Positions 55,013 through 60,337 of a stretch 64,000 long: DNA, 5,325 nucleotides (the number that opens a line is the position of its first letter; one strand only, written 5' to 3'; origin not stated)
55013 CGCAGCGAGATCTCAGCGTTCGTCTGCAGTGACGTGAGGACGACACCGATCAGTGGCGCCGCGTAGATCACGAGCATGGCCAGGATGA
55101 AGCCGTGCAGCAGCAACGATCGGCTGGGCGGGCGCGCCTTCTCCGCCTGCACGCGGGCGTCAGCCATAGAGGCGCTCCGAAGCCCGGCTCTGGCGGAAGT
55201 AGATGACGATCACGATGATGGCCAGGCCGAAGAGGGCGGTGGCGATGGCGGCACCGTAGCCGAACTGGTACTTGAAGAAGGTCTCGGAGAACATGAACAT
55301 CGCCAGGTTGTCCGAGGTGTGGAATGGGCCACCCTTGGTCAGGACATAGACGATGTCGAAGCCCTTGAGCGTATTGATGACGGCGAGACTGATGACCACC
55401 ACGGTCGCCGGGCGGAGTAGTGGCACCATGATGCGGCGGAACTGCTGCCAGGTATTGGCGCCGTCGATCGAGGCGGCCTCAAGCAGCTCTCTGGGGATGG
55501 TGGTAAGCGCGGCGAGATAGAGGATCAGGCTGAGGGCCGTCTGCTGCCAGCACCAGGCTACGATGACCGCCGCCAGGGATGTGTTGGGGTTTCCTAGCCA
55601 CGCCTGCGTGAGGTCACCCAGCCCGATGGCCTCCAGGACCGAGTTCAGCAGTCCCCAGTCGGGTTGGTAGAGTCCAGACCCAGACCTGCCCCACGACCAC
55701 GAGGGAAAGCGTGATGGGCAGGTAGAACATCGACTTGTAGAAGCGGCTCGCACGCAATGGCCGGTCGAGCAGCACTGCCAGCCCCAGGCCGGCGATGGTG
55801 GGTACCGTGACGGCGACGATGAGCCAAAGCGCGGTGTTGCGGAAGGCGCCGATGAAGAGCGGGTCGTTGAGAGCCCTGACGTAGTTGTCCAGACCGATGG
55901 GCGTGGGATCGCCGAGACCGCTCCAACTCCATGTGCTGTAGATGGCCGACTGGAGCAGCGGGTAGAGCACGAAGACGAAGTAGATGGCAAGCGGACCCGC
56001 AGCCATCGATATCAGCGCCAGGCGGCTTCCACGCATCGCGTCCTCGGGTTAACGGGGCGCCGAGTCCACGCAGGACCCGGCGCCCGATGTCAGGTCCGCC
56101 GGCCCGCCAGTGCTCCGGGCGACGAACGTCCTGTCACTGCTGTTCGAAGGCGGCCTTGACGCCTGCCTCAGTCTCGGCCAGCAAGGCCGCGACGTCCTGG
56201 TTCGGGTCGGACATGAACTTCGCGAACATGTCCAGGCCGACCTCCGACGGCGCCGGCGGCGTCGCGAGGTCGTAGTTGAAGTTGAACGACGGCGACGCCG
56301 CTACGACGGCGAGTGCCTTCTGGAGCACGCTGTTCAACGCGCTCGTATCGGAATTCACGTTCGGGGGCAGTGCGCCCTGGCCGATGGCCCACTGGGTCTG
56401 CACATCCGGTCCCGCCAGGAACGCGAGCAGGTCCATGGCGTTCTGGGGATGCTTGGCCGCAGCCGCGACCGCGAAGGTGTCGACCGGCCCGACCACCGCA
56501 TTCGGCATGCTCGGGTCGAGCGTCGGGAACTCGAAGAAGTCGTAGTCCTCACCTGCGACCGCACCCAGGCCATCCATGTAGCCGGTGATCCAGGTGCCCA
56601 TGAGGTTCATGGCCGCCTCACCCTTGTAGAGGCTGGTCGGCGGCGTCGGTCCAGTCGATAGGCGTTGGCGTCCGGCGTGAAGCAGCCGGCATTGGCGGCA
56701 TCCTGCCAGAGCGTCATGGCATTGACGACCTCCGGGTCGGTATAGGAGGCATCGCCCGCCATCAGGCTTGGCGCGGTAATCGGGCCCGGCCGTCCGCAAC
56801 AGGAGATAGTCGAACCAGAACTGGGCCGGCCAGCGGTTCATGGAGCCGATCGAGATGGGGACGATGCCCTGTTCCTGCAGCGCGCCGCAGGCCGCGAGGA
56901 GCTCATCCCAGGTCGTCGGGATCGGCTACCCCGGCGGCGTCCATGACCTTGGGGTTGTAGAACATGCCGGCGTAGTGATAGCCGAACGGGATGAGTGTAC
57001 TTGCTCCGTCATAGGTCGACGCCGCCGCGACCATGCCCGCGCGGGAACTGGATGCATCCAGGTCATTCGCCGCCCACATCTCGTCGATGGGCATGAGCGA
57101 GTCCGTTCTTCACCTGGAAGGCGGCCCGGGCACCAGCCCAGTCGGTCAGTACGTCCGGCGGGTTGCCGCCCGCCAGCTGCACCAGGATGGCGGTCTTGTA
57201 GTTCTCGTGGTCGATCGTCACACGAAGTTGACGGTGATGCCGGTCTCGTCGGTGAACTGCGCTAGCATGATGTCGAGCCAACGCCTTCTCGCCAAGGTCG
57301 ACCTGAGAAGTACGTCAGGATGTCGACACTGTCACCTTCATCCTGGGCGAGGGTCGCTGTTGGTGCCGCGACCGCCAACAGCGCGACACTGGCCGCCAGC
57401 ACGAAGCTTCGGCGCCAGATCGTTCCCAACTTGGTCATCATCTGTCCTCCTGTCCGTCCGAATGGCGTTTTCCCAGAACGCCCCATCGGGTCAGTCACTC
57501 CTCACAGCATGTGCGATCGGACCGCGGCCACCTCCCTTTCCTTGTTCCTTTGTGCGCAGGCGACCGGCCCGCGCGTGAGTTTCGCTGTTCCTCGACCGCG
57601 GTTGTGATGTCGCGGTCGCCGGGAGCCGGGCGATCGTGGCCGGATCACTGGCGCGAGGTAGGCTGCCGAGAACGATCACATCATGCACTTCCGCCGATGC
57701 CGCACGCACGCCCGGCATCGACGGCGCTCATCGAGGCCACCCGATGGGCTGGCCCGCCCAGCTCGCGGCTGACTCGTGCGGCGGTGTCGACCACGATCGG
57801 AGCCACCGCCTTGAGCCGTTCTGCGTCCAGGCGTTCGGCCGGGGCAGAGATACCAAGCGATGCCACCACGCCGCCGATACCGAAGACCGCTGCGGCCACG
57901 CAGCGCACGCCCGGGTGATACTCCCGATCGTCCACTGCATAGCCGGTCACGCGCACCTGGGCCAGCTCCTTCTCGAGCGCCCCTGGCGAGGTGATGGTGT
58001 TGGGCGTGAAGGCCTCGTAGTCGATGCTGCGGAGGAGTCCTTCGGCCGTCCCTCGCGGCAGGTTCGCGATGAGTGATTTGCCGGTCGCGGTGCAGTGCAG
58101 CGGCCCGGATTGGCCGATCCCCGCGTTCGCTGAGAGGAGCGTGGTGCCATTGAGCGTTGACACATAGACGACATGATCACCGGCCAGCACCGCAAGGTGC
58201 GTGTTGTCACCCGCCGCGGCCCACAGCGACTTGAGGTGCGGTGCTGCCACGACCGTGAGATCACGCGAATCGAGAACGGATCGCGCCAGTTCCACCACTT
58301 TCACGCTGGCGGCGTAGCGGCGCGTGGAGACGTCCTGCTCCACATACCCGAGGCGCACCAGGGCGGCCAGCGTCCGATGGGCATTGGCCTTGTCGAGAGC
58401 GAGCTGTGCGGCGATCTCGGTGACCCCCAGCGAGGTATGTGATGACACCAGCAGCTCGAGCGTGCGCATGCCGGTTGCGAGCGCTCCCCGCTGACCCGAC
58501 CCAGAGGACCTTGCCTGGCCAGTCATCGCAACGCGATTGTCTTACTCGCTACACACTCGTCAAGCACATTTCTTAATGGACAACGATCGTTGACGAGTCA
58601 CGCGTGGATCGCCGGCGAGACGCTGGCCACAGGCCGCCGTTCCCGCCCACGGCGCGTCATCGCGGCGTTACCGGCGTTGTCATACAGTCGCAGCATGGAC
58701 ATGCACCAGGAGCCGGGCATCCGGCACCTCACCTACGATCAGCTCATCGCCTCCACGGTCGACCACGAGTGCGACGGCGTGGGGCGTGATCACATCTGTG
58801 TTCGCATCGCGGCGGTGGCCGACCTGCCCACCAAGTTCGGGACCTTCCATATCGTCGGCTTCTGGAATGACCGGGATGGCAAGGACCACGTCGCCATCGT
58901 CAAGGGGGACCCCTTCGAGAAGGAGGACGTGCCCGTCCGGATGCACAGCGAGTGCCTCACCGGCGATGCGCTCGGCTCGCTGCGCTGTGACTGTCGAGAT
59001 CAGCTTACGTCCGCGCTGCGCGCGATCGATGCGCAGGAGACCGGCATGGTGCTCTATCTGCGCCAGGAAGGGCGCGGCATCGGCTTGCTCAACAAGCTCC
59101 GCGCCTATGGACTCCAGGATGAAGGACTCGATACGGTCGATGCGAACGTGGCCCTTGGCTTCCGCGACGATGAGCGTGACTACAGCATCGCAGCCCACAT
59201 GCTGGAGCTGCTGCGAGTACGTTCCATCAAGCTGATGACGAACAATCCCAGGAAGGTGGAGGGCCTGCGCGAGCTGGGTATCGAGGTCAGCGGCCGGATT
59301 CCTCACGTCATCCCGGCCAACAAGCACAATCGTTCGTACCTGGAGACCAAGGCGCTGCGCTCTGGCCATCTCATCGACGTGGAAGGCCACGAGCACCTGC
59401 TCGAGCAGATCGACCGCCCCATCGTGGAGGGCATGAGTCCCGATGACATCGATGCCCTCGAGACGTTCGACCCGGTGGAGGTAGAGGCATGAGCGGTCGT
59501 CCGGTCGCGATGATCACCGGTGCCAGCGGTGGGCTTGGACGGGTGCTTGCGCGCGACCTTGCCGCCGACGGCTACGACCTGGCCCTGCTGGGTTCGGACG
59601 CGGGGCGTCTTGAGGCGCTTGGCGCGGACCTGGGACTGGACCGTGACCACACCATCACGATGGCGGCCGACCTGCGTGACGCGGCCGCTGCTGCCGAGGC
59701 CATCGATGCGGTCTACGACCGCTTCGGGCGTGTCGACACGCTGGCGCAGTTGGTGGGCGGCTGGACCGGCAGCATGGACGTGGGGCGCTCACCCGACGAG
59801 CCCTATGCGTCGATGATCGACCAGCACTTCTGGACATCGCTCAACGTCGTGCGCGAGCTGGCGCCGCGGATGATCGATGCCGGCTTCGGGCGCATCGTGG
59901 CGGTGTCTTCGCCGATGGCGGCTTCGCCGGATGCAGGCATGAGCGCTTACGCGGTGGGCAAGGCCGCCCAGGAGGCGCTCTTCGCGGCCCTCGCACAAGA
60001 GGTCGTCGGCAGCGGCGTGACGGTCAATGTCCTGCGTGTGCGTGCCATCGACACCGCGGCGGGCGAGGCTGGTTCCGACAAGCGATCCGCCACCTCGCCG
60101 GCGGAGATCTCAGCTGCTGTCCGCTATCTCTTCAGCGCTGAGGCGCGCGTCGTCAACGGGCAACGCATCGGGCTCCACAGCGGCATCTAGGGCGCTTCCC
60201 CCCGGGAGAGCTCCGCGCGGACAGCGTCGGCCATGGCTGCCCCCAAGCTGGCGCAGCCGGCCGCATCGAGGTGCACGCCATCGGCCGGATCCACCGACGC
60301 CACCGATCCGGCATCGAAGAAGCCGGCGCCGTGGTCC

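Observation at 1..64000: Unusually high density of frame disruptions across otherwise intact, conserved genes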

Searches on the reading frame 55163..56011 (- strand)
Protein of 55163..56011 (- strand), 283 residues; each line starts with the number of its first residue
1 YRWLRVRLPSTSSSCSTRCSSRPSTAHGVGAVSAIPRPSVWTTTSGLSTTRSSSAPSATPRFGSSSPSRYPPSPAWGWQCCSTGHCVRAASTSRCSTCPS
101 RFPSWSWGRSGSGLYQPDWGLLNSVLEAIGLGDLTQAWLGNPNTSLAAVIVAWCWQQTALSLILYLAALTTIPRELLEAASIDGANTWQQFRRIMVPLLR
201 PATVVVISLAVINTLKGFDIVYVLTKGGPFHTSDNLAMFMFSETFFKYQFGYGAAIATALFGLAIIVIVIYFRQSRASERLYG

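Call 18: search_protein_families(library=pfam, proteins=[window:55163-56011:-], max_evalue=0.01)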
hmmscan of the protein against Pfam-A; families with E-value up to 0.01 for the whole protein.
window:55163-56011:- (283 aa): 1 family
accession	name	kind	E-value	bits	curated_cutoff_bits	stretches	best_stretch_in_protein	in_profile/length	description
PF00528.27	BPD_transp_1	-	1.8e-17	64.1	26.4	1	137-271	44-173/184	Binding-protein-dependent transport system inner membrane component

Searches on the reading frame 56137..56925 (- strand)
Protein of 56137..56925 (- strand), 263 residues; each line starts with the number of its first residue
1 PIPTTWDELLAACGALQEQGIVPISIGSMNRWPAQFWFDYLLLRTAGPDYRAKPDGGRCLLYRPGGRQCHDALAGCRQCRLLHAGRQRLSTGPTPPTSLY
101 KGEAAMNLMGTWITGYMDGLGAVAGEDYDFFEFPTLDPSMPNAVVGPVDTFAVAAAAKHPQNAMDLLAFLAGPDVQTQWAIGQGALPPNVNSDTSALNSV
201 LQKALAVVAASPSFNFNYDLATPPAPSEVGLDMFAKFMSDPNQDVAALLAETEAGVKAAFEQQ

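Call 19: search_protein_families(library=pfam, proteins=[window:56137-56925:-], max_evalue=0.01)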
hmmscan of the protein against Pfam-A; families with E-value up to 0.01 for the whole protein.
window:56137-56925:- (263 aa): 2 families
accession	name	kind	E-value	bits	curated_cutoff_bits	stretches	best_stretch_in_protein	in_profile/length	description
PF13416.11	SBP_bac_8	-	1.1e-14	55.3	27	1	3-195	109-268/279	Bacterial extracellular solute-binding protein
PF01547.30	SBP_bac_1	-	4e-13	50.5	26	1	3-176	128-306/307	Bacterial extracellular solute-binding protein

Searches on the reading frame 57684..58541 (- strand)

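Call 19: search_protein_families(library=pfam, proteins=[window:57684-58541:-], max_evalue=0.01)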
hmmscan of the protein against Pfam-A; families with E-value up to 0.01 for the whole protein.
window:57684-58541:- (286 aa): 4 families
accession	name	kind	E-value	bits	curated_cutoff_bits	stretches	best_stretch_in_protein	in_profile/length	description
PF01614.24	IclR_C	-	1.3e-45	155.6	24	1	88-259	2-174/174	Bacterial transcriptional regulator IclR C-terminal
PF09339.16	HTH_IclR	-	1.6e-11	44.2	22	1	24-70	5-51/52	IclR helix-turn-helix domain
PF12802.13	MarR_2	-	0.00027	21.5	27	1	35-69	18-52/61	MarR family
PF01978.25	TrmB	-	0.0014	18.9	25.6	1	28-76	14-62/68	Sugar-specific transcriptional regulator TrmB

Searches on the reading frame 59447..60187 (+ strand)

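Call 19: search_protein_families(library=pfam, proteins=[window:59447-60187:+], max_evalue=0.01)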
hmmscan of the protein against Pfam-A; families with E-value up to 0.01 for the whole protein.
window:59447-60187:+ (247 aa): 5 families
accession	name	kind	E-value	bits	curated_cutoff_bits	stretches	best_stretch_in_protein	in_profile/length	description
PF00106.31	adh_short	-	1.2e-32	113.4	26.6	1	20-207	2-188/195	short chain dehydrogenase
PF13561.12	adh_short_C2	-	2.7e-23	83.2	27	1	25-245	1-233/236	Enoyl-(Acyl carrier protein) reductase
PF08659.16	KR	-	1.8e-06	28.4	22.6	1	22-185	4-166/180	KR domain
PF01370.27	Epimerase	-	2.2e-05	24.5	20.9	1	22-186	2-160/240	NAD dependent epimerase/dehydratase family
PF13460.12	NAD_binding_10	-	7.9e-05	23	27.2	1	25-178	1-130/184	NAD(P)H-binding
